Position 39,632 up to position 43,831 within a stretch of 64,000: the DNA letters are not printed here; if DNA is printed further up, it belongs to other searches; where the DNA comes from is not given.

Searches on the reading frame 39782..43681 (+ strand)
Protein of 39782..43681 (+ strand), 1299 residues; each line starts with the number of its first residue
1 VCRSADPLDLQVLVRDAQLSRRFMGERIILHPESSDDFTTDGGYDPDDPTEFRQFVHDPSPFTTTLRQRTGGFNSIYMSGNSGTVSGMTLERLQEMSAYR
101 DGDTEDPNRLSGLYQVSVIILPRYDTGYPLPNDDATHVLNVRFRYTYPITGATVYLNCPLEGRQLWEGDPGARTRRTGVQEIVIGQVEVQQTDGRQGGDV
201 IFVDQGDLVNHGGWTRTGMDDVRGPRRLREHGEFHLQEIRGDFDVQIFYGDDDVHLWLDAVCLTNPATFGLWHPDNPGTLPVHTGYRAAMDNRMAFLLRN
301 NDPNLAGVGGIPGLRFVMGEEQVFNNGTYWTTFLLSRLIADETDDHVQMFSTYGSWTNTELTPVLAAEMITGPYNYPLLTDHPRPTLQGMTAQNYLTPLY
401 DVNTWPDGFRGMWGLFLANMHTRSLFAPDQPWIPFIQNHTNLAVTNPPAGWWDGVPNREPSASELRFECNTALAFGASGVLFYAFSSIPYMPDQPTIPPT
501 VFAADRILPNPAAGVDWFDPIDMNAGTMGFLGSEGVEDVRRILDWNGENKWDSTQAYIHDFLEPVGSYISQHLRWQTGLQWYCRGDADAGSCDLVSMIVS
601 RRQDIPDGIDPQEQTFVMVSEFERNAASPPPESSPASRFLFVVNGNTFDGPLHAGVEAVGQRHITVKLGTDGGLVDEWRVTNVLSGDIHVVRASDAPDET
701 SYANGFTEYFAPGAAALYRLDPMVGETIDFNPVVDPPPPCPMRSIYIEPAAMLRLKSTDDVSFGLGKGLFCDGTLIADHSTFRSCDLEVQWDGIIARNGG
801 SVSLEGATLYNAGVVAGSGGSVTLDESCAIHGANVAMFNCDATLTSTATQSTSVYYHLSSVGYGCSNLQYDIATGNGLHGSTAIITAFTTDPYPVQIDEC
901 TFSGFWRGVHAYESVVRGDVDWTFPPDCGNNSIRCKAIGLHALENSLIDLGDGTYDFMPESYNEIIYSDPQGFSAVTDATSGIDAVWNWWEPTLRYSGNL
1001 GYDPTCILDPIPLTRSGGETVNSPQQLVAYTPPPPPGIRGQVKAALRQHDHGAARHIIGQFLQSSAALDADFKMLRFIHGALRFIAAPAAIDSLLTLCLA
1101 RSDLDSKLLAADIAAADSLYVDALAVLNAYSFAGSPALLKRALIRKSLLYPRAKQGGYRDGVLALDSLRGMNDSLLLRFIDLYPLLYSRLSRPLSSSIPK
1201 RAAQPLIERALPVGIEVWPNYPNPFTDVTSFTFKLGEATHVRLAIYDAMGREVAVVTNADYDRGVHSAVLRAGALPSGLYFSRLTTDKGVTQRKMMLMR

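Call 3: search_protein_families(library=pfam, proteins=[window:39782-43681:+], max_evalue=0.1)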
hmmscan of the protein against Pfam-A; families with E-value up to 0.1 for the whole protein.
window:39782-43681:+ (1299 aa): 1 family
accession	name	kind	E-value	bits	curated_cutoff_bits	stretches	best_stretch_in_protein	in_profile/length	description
PF18962.6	Por_Secre_tail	-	2.6e-07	31.3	27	1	1221-1296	2-74/75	Secretion system C-terminal sorting domain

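Call 74: search_protein_families(library=ncbifam, proteins=[window:39782-43681:+], max_evalue=0.01)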
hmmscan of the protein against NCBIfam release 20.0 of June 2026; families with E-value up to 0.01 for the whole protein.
window:39782-43681:+ (1299 aa): 3 families
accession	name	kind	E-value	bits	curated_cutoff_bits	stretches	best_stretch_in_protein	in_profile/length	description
TIGR04183.1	Por_Secre_tail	domain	6.3e-10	38.9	23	1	1221-1296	2-70/72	T9SS type A sorting domain-containing protein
NF052323.1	T9SSA_dep_M6i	equivalog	0.00078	17.5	600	1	1220-1295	960-1036/1043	T9SS-dependent M6-like inactivated metalloprotease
NF038113.1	T9SSA_dep_M36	equivalog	0.0038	15.4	885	1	1220-1296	795-867/869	T9SS-dependent M36 family metallopeptidase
